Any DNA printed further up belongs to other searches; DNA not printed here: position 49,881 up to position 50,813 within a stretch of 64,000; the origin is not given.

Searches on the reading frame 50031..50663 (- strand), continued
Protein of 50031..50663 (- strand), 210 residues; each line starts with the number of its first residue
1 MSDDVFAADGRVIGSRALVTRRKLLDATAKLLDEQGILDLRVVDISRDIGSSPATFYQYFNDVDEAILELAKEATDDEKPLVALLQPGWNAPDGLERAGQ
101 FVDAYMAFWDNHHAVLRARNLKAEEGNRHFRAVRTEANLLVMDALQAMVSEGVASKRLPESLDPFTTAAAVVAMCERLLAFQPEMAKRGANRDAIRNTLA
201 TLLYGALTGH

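Call 36: find_encoding_contigs(protein=P0041, flank=10000, max_places=2)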
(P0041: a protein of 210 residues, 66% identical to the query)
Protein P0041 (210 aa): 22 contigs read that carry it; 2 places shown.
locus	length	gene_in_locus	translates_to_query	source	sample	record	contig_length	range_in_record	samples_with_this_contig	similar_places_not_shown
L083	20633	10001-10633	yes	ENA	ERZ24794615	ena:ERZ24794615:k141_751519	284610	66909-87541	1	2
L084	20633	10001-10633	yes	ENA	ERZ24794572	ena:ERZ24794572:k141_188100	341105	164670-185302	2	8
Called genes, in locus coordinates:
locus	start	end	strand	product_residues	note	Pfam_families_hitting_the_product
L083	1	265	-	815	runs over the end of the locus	PF01757:Acyl_transf_3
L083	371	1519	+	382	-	PF02771:Acyl-CoA_dh_N, PF02770:Acyl-CoA_dh_M, PF00441:Acyl-CoA_dh_1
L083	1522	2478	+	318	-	PF02771:Acyl-CoA_dh_N, PF00441:Acyl-CoA_dh_1, PF08028:Acyl-CoA_dh_2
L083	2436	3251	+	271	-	PF01925:TauE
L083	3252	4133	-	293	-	PF00296:Bac_luciferase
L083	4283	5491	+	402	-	PF04909:Amidohydro_2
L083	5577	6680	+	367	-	PF08240:ADH_N, PF00107:ADH_zinc_N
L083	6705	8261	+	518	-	PF00501:AMP-binding, PF13193:AMP-binding_C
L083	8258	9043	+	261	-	PF00106:adh_short, PF01370:Epimerase (weak), PF08659:KR, PF13561:adh_short_C2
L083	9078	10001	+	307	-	PF00106:adh_short, PF08659:KR, PF13561:adh_short_C2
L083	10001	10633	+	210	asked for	PF00440:TetR_N (weak), PF19352:TetR_C_38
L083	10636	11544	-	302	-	PF00296:Bac_luciferase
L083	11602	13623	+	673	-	PF26550:Tricorn_2nd (faint), PF00930:DPPIV_N (faint), PF07676:PD40 (weak), PF26549:Tricorn_N (weak), PF02129:Peptidase_S15, PF00561:Abhydrolase_1 (weak), PF20434:BD-FAE (faint), PF00326:Peptidase_S9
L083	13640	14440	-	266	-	PF09297:Zn_ribbon_NUD, PF00293:NUDIX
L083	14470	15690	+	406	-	PF00108:Thiolase_N, PF02803:Thiolase_C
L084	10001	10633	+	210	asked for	PF00440:TetR_N (weak), PF19352:TetR_C_38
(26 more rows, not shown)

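Call 37: find_encoding_contigs(protein=P0100, flank=10000, max_places=2)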
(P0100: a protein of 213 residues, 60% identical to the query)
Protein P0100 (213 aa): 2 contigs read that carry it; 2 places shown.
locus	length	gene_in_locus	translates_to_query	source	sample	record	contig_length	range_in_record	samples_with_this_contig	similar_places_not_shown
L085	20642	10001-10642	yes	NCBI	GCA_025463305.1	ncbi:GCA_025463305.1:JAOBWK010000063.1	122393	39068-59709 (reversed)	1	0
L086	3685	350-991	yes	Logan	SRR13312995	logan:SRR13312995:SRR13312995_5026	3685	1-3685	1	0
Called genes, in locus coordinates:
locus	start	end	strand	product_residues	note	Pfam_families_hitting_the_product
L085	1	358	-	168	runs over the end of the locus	PF00149:Metallophos (weak), PF12850:Metallophos_2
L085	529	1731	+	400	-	PF04909:Amidohydro_2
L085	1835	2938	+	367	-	PF08240:ADH_N, PF00107:ADH_zinc_N, PF13602:ADH_zinc_N_2 (faint)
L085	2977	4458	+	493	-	PF00501:AMP-binding, PF13193:AMP-binding_C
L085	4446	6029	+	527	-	PF00501:AMP-binding, PF13193:AMP-binding_C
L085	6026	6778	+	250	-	PF00106:adh_short, PF08659:KR, PF13561:adh_short_C2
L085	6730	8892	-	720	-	PF13188:PAS_8 (faint), PF13426:PAS_9 (faint), PF08447:PAS_3 (faint), PF08448:PAS_4 (weak), PF00990:GGDEF, PF00563:EAL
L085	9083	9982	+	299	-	PF00106:adh_short, PF08659:KR, PF13561:adh_short_C2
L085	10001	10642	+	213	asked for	PF00440:TetR_N (weak), PF19352:TetR_C_38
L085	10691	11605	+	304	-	PF00296:Bac_luciferase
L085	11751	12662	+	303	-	-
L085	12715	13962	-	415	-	PF05977:MFS_3, PF07690:MFS_1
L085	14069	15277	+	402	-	PF04909:Amidohydro_2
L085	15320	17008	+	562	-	PF00501:AMP-binding, PF13193:AMP-binding_C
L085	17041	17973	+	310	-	PF02424:ApbE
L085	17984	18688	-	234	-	PF16357:PepSY_TM_like_2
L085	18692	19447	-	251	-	PF13860:FlgD_ig (faint), PF10029:DUF2271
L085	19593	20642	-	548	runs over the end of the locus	PF00501:AMP-binding, PF13193:AMP-binding_C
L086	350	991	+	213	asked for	PF00440:TetR_N (weak), PF19352:TetR_C_38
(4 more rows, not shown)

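Call 41: get_annotated_region(hit=H53, flank=6000)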
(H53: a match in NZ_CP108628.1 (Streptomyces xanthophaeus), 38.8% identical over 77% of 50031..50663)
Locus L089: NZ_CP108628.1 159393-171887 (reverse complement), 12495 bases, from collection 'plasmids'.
description: Streptomyces xanthophaeus strain NBC_01137 plasmid unnamed1, complete sequence
organism: Streptomyces xanthophaeus (NCBI taxid 67385)
taxonomy: Bacteria; Actinomycetota; Actinomycetes; Kitasatosporales; Streptomycetaceae; Streptomyces; Streptomyces xanthophaeus
host: -; source: -; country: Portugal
typing (MOB-suite, as given by PLSDB): non-mobilizable
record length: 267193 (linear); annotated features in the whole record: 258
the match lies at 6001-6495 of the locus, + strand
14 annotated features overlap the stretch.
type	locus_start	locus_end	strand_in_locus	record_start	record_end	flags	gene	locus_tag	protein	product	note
CDS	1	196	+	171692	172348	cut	-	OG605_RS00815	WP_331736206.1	lysophospholipid acyltransferase family protein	-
CDS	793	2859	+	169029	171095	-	ligA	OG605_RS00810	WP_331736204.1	NAD-dependent DNA ligase LigA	GO:0006281 - DNA repair [Evidence IEA]; GO:0006260 - DNA replication [Evidence IEA]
CDS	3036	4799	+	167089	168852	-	-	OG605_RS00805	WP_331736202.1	hypothetical protein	-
CDS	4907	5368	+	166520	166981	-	-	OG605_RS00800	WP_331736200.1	hypothetical protein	-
CDS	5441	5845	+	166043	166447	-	-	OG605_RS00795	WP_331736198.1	hypothetical protein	-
CDS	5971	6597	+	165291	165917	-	-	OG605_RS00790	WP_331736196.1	TetR/AcrR family transcriptional regulator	GO:0006355 - regulation of DNA-templated transcription [Evidence IEA]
CDS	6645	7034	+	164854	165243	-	-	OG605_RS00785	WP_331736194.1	hypothetical protein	-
CDS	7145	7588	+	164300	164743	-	-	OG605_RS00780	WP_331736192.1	hypothetical protein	-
CDS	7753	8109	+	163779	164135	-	-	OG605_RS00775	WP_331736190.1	hypothetical protein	-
CDS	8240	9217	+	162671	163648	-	-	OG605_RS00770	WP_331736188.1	hypothetical protein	-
CDS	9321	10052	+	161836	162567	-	-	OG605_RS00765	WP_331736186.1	HNH endonuclease family protein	-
CDS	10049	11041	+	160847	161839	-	-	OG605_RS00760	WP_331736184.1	hypothetical protein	-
CDS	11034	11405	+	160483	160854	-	-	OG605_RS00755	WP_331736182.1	hypothetical protein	-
CDS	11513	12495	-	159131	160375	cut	-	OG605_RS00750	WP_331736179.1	hypothetical protein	-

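Call 42: get_annotated_region(hit=H57, flank=6000)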
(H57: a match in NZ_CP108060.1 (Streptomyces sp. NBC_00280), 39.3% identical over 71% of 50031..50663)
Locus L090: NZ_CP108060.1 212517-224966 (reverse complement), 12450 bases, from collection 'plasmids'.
description: Streptomyces sp. NBC_00280 plasmid unnamed1, complete sequence
organism: Streptomyces sp. NBC_00280 (NCBI taxid 2975699)
taxonomy: Bacteria; Actinomycetota; Actinomycetes; Kitasatosporales; Streptomycetaceae; Streptomyces; Streptomyces sp. NBC 00280
host: -; source: -; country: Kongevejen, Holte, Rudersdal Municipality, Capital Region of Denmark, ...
typing (MOB-suite, as given by PLSDB): non-mobilizable
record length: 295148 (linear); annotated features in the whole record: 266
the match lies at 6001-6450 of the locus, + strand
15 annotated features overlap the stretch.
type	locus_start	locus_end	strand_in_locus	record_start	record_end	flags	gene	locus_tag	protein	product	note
CDS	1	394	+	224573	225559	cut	-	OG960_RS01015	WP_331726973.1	DUF4007 family protein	-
CDS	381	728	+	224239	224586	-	-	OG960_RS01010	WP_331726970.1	hypothetical protein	-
CDS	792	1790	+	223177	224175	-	-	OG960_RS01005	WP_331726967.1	DUF6884 domain-containing protein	-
CDS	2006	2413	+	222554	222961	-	-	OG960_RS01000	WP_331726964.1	hypothetical protein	-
CDS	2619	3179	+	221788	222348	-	-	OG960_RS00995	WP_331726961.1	hypothetical protein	-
CDS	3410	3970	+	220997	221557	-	-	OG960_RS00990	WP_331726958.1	hypothetical protein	-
CDS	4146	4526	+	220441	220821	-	-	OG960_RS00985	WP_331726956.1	hypothetical protein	-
CDS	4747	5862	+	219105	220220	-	-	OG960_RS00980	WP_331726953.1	DNA-processing protein DprA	GO:0009294 - DNA-mediated transformation [Evidence IEA]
CDS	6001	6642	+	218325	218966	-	-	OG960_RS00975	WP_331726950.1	TetR family transcriptional regulator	-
CDS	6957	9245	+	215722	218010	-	-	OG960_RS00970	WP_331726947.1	class I SAM-dependent DNA methyltransferase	-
CDS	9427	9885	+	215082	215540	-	-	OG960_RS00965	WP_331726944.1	hypothetical protein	-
CDS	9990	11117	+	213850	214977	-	-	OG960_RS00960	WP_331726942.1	hypothetical protein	-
CDS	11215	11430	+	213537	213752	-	-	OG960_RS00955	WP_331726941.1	hypothetical protein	-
CDS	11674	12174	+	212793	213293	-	-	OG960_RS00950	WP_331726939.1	hypothetical protein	-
CDS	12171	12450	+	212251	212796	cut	-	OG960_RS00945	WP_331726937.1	hypothetical protein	-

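Call 43: get_annotated_region(hit=H62, flank=6000)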
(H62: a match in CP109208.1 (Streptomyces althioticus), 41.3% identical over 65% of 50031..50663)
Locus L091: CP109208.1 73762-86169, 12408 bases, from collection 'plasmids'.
description: Streptomyces althioticus strain NBC 01686 plasmid unnamed1, complete sequence
organism: Streptomyces althioticus (NCBI taxid 83380)
taxonomy: Bacteria; Actinomycetota; Actinomycetes; Kitasatosporales; Streptomycetaceae; Streptomyces; Streptomyces althioticus
host: -; source: -; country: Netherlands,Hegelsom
typing (MOB-suite, as given by PLSDB): non-mobilizable
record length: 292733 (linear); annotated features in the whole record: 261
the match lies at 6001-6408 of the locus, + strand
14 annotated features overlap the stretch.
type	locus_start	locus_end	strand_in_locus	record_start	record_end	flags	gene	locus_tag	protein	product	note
CDS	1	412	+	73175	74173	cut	-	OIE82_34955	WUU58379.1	hypothetical protein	-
CDS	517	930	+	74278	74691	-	-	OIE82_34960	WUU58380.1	hypothetical protein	-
CDS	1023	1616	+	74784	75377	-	-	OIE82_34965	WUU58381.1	hypothetical protein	-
CDS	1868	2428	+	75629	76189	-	-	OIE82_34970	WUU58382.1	hypothetical protein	-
CDS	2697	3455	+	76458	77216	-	-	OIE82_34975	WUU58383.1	hypothetical protein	-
CDS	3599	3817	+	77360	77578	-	-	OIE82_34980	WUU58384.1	hypothetical protein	-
CDS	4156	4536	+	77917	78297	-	-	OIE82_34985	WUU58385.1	hypothetical protein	-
CDS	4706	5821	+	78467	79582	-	-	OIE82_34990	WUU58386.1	DNA-protecting protein DprA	-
CDS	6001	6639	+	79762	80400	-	-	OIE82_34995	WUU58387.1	TetR/AcrR family transcriptional regulator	-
CDS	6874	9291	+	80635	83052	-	-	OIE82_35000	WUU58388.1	type I restriction-modification system subunit M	-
CDS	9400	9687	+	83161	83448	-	-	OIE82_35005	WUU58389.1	hypothetical protein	-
CDS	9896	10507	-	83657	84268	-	-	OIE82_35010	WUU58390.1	hypothetical protein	-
CDS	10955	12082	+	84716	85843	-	-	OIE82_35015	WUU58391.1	hypothetical protein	-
CDS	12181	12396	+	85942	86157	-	-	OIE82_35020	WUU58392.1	DUF2613 family protein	-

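Call 50: search_protein_representatives(protein=window:50031-50663:-)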
Query: 210 residues. Proteins with E-value up to 0.001 (for the whole library): 1181; up to 1e-10: 476; up to 1e-30: 48. The best 150 are listed.
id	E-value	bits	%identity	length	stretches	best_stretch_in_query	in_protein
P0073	5.9e-75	268.0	60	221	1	1-209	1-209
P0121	2.1e-62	227.0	37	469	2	10-197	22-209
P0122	1.5e-59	217.7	53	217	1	3-210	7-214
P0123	6.3e-58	212.4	35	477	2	10-192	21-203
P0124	6.5e-58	212.3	39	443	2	14-184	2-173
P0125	1.5e-55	204.6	35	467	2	10-196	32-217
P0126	2.5e-53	197.4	34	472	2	10-189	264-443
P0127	4.0e-53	196.7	66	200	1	51-208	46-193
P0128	1.3e-52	195.1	33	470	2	10-195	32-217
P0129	1.9e-52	194.6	37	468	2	10-192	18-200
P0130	2.1e-52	194.4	46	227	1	4-209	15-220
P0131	3.1e-52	193.8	35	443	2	14-189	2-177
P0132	7.9e-52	192.5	36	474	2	10-203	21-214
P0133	4.8e-51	190.0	36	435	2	10-181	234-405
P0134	1.8e-50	188.1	34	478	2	10-181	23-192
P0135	5.4e-50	186.5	45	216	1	3-209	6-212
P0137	1.1e-48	182.2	47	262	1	8-209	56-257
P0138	7.2e-48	179.6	44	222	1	5-209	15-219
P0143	1.1e-42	162.7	45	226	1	7-209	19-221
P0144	2.7e-42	161.4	41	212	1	5-210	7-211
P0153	3.7e-36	141.4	40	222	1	4-209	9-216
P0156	1.0e-34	136.7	39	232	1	4-209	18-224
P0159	1.7e-34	135.9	39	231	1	3-210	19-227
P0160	5.1e-34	134.4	39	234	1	3-209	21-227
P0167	9.2e-31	123.8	40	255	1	7-209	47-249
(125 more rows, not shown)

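Call 55: find_homologous_proteins(query=P0153)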
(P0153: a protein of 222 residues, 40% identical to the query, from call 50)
Query P0153 (222 aa): 4914 proteins with E <= 0.001 among 8000 candidates; the best 120 are listed.
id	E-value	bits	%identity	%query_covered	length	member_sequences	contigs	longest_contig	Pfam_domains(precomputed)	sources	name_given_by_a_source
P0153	8.0e-143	492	100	100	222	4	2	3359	PF19352.5,PF00440.30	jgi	jgi:AcrR family transcriptional regulator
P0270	7.6e-138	475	98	99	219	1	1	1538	PF19352.5,PF00440.30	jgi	jgi:AcrR family transcriptional regulator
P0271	7.5e-114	397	84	97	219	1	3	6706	PF19352.5,PF00440.30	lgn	-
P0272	9.5e-114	397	83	97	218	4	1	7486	PF19352.5,PF00440.30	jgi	jgi:AcrR family transcriptional regulator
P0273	8.3e-112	390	82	97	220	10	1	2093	PF19352.5,PF00440.30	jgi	jgi:AcrR family transcriptional regulator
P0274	4.8e-111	388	82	97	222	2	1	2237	PF19352.5,PF00440.30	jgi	jgi:AcrR family transcriptional regulator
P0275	1.0e-110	387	83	97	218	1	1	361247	PF19352.5,PF00440.30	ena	-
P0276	5.6e-110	384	81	97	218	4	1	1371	PF19352.5,PF00440.30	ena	-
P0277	1.3e-109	383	81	97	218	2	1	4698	PF19352.5,PF00440.30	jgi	jgi:AcrR family transcriptional regulator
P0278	1.0e-108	380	80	97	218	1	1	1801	PF19352.5,PF00440.30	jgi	jgi:AcrR family transcriptional regulator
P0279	3.0e-107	375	80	97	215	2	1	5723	PF19352.5,PF00440.30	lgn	-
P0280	8.1e-107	374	78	96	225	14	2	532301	PF19352.5,PF00440.30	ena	-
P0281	2.0e-106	373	78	98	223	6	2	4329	PF19352.5,PF00440.30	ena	-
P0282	6.8e-106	371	77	97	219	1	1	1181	PF19352.5,PF00440.30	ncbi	-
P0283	1.9e-105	369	78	96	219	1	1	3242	PF19352.5,PF00440.30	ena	-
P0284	1.0e-104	367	77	96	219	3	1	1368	PF19352.5,PF00440.30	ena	-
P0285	1.1e-104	367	76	96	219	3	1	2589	PF19352.5,PF00440.30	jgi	-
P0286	2.9e-104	366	77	96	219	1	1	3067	PF19352.5,PF00440.30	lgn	-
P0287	5.1e-104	365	77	96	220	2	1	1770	PF19352.5,PF00440.30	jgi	jgi:AcrR family transcriptional regulator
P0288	6.1e-103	361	75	98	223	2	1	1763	PF19352.5,PF00440.30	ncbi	-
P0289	8.9e-103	361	75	97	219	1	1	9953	PF19352.5,PF00440.30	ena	-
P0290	1.2e-102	360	75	96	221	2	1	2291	PF19352.5,PF00440.30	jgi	jgi:AcrR family transcriptional regulator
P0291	1.2e-102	360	73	99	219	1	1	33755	PF19352.5,PF00440.30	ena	-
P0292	2.6e-102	359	76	96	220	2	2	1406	PF19352.5,PF00440.30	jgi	-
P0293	4.9e-102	358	76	97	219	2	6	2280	PF19352.5,PF00440.30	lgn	-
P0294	6.6e-102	358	75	97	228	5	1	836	PF19352.5,PF00440.30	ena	-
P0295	1.1e-101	357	76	95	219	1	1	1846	PF19352.5,PF00440.30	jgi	-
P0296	1.3e-101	357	77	97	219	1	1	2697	PF19352.5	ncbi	-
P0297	1.6e-101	357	73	99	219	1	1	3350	PF19352.5,PF00440.30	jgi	jgi:AcrR family transcriptional regulator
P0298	5.2e-101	355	74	97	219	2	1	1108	PF19352.5,PF00440.30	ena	-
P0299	1.5e-100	353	75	96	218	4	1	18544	PF19352.5,PF00440.30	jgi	jgi:AcrR family transcriptional regulator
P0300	2.4e-100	353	72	96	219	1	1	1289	PF19352.5,PF00440.30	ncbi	-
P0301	3.9e-100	352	75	96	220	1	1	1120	PF19352.5,PF00440.30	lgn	-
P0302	4.9e-100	352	75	100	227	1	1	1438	PF19352.5,PF00440.30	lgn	-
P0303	9.3e-100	351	74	98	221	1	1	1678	PF19352.5,PF00440.30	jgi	jgi:AcrR family transcriptional regulator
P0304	2.5e-99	349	74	96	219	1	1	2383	PF19352.5,PF00440.30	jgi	jgi:AcrR family transcriptional regulator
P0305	3.3e-99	349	73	98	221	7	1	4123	PF19352.5,PF00440.30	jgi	jgi:AcrR family transcriptional regulator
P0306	3.8e-99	349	75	96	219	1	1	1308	PF19352.5,PF00440.30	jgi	jgi:AcrR family transcriptional regulator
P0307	5.6e-99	348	73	98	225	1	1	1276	PF19352.5,PF00440.30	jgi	jgi:AcrR family transcriptional regulator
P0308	1.2e-98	347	74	97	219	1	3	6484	PF19352.5,PF00440.30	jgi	jgi:AcrR family transcriptional regulator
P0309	1.4e-98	347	73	97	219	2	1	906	PF19352.5,PF00440.30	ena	-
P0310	2.8e-98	346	74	96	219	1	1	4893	PF19352.5,PF00440.30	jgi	jgi:AcrR family transcriptional regulator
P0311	5.8e-98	345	74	95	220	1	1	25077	PF19352.5,PF00440.30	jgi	jgi:AcrR family transcriptional regulator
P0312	7.5e-98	345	73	100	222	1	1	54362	PF19352.5,PF00440.30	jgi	jgi:AcrR family transcriptional regulator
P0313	1.0e-96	341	74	95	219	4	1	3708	PF19352.5,PF00440.30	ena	-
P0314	1.4e-96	340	74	99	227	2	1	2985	PF19352.5,PF00440.30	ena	-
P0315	1.9e-96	340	75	93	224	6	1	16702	PF19352.5,PF00440.30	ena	-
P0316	4.3e-96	339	74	94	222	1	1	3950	PF19352.5,PF00440.30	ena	-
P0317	8.6e-96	338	75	94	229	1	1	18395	PF19352.5,PF00440.30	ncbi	ncbi:MAG: TetR family transcriptional regulator [Acidimicrobiales bacterium]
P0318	9.6e-96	338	73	96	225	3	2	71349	PF19352.5,PF00440.30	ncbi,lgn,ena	-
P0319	1.3e-95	337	73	95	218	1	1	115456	PF19352.5,PF00440.30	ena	-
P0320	1.5e-95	337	73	95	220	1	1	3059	PF19352.5,PF00440.30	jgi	jgi:AcrR family transcriptional regulator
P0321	1.7e-95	337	84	83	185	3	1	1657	PF19352.5,PF00440.30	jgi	-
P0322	9.8e-95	334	72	95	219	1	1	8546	PF19352.5,PF00440.30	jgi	jgi:AcrR family transcriptional regulator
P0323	2.0e-94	333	72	97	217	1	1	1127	PF19352.5,PF00440.30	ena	-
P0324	2.2e-94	333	71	97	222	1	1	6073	PF19352.5,PF00440.30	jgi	jgi:AcrR family transcriptional regulator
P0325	3.4e-94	333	70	98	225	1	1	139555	PF19352.5,PF00440.30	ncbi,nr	ncbi:MAG: TetR family transcriptional regulator [Acidimicrobiia bacterium]|nr:TetR family transcript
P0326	5.2e-94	332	71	97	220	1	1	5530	PF19352.5,PF00440.30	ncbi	ncbi:MAG: TetR family transcriptional regulator [Acidimicrobiales bacterium]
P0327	9.4e-94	331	73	96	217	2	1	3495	PF19352.5,PF00440.30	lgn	-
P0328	1.1e-93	331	70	96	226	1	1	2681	PF19352.5,PF00440.30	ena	-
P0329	1.2e-93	331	72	94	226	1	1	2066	PF19352.5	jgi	jgi:AcrR family transcriptional regulator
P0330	1.6e-93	330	72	95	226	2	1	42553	PF19352.5,PF00440.30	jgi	jgi:AcrR family transcriptional regulator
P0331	1.7e-93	330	70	96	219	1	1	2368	PF19352.5,PF00440.30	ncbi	-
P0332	1.9e-93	330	70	98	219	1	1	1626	PF19352.5,PF00440.30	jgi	jgi:AcrR family transcriptional regulator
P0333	2.7e-93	330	71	96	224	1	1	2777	PF19352.5,PF00440.30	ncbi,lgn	-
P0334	2.8e-93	330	72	97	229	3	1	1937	PF19352.5,PF00440.30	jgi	-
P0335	3.0e-93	330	82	83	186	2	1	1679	PF19352.5,PF00440.30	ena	-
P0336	4.7e-93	329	69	99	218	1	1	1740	PF19352.5,PF00440.30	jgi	jgi:AcrR family transcriptional regulator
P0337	7.6e-93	328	71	96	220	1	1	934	PF19352.5,PF00440.30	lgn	-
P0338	8.1e-93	328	69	96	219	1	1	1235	PF19352.5,PF00440.30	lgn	-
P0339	1.3e-92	327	82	84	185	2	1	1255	PF19352.5,PF00440.30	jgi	jgi:AcrR family transcriptional regulator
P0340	1.7e-92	327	71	95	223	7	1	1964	PF19352.5,PF00440.30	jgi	jgi:AcrR family transcriptional regulator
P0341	1.9e-92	327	69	93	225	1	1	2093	PF19352.5,PF00440.30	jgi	jgi:AcrR family transcriptional regulator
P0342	6.2e-92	325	71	98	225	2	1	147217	PF19352.5,PF00440.30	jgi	-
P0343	1.2e-91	324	79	84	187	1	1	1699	PF19352.5,PF00440.30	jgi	jgi:AcrR family transcriptional regulator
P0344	2.3e-91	323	66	99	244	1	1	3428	PF19352.5,PF00440.30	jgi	jgi:AcrR family transcriptional regulator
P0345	2.5e-91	323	70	99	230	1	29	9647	PF19352.5,PF00440.30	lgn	-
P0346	3.1e-91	323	68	98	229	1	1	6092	PF19352.5,PF00440.30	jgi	jgi:AcrR family transcriptional regulator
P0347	4.4e-91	322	67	98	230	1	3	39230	PF19352.5,PF00440.30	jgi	jgi:AcrR family transcriptional regulator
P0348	4.5e-91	322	70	99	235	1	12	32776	PF19352.5,PF00440.30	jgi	jgi:AcrR family transcriptional regulator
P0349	7.0e-91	322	70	100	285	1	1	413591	PF19352.5,PF00440.30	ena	-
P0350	7.1e-91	322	70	98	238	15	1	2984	PF19352.5,PF00440.30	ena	-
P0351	7.6e-91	322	70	97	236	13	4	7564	PF19352.5,PF00440.30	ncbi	ncbi:MAG: TetR family transcriptional regulator [Acidimicrobiales bacterium]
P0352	7.8e-91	322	67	97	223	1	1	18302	PF19352.5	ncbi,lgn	-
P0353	9.1e-91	321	71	96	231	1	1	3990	PF19352.5,PF00440.30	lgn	-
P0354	9.6e-91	321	71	95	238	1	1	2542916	PF19352.5,PF00440.30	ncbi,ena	-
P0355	1.1e-90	321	69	97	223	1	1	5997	PF19352.5,PF00440.30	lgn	-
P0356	1.1e-90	321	69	100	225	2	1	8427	PF19352.5,PF00440.30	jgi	jgi:AcrR family transcriptional regulator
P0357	1.2e-90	321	71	98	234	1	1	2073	PF19352.5,PF00440.30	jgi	jgi:AcrR family transcriptional regulator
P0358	1.4e-90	321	71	98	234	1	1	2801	PF19352.5,PF00440.30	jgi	jgi:AcrR family transcriptional regulator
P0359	1.8e-90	320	71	95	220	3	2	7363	PF19352.5,PF00440.30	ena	-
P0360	1.8e-90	320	70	97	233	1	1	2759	PF19352.5,PF00440.30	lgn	-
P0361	2.1e-90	320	71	96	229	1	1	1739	PF19352.5,PF00440.30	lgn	-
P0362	2.8e-90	320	68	96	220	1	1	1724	PF19352.5,PF00440.30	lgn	-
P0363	3.3e-90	320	71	98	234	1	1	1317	PF19352.5,PF00440.30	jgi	jgi:AcrR family transcriptional regulator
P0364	3.4e-90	320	71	96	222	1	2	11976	PF19352.5,PF00440.30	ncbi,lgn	-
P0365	3.8e-90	319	67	97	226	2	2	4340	PF19352.5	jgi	jgi:AcrR family transcriptional regulator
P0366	4.0e-90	319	69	97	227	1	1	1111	PF19352.5,PF00440.30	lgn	-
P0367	4.4e-90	319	68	96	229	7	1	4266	PF19352.5,PF00440.30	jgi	jgi:AcrR family transcriptional regulator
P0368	4.8e-90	319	72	95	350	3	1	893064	PF19352.5,PF00440.30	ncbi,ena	-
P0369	5.0e-90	319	69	95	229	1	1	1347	PF19352.5,PF00440.30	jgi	jgi:AcrR family transcriptional regulator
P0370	5.6e-90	319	68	97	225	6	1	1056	PF19352.5,PF00440.30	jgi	jgi:AcrR family transcriptional regulator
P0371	6.4e-90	319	70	96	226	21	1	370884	PF19352.5,PF00440.30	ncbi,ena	-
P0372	6.8e-90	319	70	95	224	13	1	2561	PF19352.5,PF00440.30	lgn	-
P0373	8.0e-90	318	70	100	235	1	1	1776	PF19352.5,PF00440.30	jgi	-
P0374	9.0e-90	318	69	96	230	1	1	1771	PF19352.5,PF00440.30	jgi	jgi:AcrR family transcriptional regulator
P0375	9.6e-90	318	68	99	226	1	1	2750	PF19352.5,PF00440.30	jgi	jgi:AcrR family transcriptional regulator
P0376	1.3e-89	318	71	98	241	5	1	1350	PF19352.5,PF00440.30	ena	-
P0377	1.6e-89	317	67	98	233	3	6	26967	PF19352.5,PF00440.30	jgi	-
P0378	2.0e-89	317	65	98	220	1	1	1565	PF19352.5,PF00440.30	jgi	jgi:AcrR family transcriptional regulator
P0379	2.1e-89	317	68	97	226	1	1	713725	PF19352.5,PF00440.30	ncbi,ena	-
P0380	2.2e-89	317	70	100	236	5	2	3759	PF19352.5,PF00440.30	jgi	jgi:AcrR family transcriptional regulator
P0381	2.4e-89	317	70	95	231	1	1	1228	PF19352.5,PF00440.30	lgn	-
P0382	2.7e-89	317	70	94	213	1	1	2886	PF19352.5,PF00440.30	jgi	jgi:AcrR family transcriptional regulator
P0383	2.8e-89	317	69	97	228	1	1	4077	PF19352.5,PF21313.3,PF00440.30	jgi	jgi:AcrR family transcriptional regulator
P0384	3.1e-89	316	69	99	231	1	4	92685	PF19352.5,PF00440.30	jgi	jgi:AcrR family transcriptional regulator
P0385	3.1e-89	316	67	99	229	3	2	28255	PF19352.5,PF00440.30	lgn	-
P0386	3.2e-89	316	69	96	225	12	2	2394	PF19352.5,PF00440.30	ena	-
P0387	3.7e-89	316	71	97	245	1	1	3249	PF19352.5,PF00440.30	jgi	jgi:AcrR family transcriptional regulator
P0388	3.9e-89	316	69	97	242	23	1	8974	PF19352.5,PF00440.30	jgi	jgi:AcrR family transcriptional regulator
